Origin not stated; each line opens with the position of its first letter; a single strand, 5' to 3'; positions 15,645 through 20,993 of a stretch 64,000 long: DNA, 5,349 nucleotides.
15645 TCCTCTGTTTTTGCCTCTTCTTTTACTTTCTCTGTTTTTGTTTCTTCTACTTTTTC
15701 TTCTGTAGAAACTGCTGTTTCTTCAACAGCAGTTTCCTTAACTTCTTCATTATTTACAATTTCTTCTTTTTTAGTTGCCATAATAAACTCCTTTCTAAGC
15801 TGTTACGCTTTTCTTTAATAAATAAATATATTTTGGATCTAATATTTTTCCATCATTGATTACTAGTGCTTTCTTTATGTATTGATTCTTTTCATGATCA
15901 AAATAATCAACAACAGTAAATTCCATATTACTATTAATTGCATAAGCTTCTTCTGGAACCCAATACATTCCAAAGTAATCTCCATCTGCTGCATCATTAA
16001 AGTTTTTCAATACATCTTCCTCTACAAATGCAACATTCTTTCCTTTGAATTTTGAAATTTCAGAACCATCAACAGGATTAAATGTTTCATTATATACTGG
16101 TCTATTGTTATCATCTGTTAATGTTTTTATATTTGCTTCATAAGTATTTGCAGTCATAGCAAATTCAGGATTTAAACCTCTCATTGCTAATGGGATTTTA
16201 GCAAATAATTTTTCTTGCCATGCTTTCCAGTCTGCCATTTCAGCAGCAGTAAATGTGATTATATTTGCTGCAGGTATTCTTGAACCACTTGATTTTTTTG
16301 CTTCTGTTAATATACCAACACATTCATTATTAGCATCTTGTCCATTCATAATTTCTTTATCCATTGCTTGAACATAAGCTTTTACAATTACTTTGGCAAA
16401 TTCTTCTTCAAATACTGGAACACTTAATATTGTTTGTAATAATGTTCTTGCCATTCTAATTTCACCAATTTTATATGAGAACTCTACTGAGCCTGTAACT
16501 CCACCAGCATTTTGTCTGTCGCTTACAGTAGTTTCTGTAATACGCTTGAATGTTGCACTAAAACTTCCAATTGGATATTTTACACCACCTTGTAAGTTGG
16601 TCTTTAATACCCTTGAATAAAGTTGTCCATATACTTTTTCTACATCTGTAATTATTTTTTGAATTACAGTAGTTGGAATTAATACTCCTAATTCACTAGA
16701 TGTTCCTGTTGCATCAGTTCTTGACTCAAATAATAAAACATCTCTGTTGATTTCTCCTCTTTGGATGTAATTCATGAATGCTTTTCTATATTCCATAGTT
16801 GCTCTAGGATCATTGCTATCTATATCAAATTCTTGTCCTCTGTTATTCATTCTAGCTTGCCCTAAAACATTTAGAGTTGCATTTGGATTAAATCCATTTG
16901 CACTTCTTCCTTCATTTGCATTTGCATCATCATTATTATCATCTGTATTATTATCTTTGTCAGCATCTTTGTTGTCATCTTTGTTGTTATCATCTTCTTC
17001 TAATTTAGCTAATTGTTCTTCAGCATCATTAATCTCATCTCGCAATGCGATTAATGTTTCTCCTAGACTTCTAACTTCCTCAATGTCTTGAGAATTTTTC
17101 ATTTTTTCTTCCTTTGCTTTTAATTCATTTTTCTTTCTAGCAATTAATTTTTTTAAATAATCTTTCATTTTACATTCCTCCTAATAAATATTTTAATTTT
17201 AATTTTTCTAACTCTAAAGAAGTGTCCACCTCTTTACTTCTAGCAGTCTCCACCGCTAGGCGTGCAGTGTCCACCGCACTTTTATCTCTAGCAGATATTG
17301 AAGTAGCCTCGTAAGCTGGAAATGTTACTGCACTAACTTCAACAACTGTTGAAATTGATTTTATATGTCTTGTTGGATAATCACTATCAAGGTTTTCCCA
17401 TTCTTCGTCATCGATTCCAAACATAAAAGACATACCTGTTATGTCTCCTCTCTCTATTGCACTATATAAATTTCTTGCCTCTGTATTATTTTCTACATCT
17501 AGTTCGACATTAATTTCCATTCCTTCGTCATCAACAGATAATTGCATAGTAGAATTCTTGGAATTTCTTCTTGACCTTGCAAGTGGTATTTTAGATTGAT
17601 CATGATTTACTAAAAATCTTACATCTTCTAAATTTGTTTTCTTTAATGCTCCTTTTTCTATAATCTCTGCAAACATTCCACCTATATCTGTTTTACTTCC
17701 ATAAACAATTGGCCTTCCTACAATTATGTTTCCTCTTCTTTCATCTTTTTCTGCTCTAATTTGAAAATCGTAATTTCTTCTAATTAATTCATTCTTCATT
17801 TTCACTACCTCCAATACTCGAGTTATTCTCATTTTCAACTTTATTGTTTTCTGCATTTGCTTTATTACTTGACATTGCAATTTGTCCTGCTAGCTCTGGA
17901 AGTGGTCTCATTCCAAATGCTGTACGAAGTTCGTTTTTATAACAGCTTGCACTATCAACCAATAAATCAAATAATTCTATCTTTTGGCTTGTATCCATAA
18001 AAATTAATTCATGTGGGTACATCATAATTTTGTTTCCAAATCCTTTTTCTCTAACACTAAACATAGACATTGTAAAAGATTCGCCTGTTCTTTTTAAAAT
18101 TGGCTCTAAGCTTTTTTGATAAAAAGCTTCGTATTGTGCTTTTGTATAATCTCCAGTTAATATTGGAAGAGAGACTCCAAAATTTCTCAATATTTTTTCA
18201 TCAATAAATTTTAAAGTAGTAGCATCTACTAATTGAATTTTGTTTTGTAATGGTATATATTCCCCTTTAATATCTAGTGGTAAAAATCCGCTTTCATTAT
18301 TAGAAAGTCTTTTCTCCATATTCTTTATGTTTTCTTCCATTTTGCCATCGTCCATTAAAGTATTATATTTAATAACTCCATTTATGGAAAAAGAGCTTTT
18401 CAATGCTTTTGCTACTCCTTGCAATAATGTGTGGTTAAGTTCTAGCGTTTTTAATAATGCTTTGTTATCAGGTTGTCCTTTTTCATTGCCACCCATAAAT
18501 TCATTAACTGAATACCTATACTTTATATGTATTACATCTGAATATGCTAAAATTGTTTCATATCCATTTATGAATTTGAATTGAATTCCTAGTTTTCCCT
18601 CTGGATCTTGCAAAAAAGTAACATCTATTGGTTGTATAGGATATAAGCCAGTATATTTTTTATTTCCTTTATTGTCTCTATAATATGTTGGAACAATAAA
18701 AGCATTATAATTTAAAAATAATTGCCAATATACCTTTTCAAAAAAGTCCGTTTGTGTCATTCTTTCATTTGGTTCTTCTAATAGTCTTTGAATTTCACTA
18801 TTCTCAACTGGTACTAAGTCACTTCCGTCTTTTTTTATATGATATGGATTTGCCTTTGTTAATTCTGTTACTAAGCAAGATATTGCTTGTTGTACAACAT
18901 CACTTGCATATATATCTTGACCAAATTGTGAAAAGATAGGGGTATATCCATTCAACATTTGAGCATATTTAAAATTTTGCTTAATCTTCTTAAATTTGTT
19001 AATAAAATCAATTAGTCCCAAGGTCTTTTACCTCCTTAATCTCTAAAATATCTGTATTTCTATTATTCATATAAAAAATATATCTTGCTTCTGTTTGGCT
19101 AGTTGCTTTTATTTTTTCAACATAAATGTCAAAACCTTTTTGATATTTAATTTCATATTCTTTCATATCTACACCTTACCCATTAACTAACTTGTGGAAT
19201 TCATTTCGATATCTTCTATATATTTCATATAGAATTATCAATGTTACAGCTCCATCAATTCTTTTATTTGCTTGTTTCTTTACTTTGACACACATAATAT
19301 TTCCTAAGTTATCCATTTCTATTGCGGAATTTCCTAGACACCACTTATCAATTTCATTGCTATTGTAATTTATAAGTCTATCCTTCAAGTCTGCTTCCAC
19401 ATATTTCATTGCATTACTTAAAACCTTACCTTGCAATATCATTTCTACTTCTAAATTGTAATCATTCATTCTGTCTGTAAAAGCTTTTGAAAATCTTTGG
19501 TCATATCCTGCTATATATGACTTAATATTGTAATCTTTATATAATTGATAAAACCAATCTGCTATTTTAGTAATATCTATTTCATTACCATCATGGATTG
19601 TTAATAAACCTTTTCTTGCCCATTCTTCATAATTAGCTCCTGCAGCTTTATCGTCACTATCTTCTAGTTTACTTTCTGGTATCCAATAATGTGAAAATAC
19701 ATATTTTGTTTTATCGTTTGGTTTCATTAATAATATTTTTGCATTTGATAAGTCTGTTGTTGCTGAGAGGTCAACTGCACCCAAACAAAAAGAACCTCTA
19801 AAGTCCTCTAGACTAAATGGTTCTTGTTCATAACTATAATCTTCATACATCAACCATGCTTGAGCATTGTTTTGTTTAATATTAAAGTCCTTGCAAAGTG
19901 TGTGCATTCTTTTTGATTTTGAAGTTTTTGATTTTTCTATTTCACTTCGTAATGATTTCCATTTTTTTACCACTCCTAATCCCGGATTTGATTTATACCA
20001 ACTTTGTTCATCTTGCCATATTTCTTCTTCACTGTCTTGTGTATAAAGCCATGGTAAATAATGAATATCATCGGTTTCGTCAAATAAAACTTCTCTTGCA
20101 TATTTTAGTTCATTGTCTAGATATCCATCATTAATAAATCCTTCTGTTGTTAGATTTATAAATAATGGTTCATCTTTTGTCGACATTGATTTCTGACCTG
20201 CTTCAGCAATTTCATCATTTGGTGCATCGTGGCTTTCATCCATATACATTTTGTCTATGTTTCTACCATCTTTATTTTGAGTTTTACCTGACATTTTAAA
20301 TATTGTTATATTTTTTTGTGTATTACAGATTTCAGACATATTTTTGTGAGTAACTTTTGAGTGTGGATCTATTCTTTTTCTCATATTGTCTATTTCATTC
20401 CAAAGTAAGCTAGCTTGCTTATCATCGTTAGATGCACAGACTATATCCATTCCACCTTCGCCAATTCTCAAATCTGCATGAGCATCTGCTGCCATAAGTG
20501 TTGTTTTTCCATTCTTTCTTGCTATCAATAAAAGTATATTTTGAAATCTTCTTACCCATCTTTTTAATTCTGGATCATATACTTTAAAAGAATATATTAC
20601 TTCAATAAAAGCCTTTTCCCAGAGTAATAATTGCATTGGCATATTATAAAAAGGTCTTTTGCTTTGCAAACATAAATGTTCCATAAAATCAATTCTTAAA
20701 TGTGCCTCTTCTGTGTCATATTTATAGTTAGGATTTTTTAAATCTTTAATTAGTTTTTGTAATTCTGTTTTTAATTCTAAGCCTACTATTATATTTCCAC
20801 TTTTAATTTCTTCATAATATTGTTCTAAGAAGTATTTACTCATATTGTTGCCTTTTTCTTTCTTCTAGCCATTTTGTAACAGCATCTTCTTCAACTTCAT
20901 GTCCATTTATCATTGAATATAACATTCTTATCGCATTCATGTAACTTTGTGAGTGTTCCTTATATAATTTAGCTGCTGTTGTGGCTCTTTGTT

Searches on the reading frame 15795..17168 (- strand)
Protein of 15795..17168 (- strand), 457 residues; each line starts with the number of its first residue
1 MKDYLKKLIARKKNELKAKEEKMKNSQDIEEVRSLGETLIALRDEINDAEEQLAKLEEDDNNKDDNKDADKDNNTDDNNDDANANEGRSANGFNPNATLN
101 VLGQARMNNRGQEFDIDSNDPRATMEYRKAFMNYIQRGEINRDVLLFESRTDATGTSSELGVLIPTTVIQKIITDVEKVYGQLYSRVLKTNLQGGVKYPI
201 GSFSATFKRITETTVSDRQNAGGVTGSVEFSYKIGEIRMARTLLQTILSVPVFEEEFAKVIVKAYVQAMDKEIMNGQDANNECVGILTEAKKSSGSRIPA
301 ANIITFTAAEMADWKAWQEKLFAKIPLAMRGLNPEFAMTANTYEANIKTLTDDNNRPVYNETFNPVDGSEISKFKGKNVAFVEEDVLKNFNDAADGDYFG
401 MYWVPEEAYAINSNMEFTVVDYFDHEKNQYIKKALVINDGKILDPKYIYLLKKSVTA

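Call 34: search_protein_families(library=phrogs, proteins=[window:15795-17168:-], max_evalue=0.00001)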
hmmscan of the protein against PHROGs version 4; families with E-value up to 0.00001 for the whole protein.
window:15795-17168:- (457 aa): 1 family
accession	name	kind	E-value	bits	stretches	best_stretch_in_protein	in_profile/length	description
phrog_10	-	head and packaging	4.4e-23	83.1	1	3-456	264-638/752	major head protein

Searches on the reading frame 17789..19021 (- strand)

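Call 34: search_protein_families(library=phrogs, proteins=[window:17789-19021:-], max_evalue=0.00001)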
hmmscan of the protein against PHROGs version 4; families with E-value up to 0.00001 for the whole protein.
window:17789-19021:- (410 aa): 3 families
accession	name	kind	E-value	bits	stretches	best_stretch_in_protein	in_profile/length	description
phrog_12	-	head and packaging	5.7e-49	168.7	1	1-405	48-456/646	portal protein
phrog_2662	-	head and packaging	2.9e-07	30.5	1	34-389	61-423/717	portal protein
phrog_29023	-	unknown function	2.6e-06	28.5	1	290-375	2-87/152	-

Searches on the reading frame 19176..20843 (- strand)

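Call 34: search_protein_families(library=phrogs, proteins=[window:19176-20843:-], max_evalue=0.00001)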
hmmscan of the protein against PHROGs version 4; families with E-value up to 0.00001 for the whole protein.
window:19176-20843:- (555 aa): 5 families
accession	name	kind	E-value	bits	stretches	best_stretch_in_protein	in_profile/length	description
phrog_9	-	head and packaging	2.2e-106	358.6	1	8-548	169-669/812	terminase large subunit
phrog_2699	-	head and packaging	1.6e-54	185.9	1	246-536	2-287/315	terminase large subunit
phrog_4914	-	head and packaging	2.8e-27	96.7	1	7-179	12-193/213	terminase large subunit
phrog_10517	-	head and packaging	7.4e-14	52.8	1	8-151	39-181/207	terminase large subunit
phrog_7331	-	head and packaging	3.7e-09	37.2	1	457-539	8-89/113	terminase large subunit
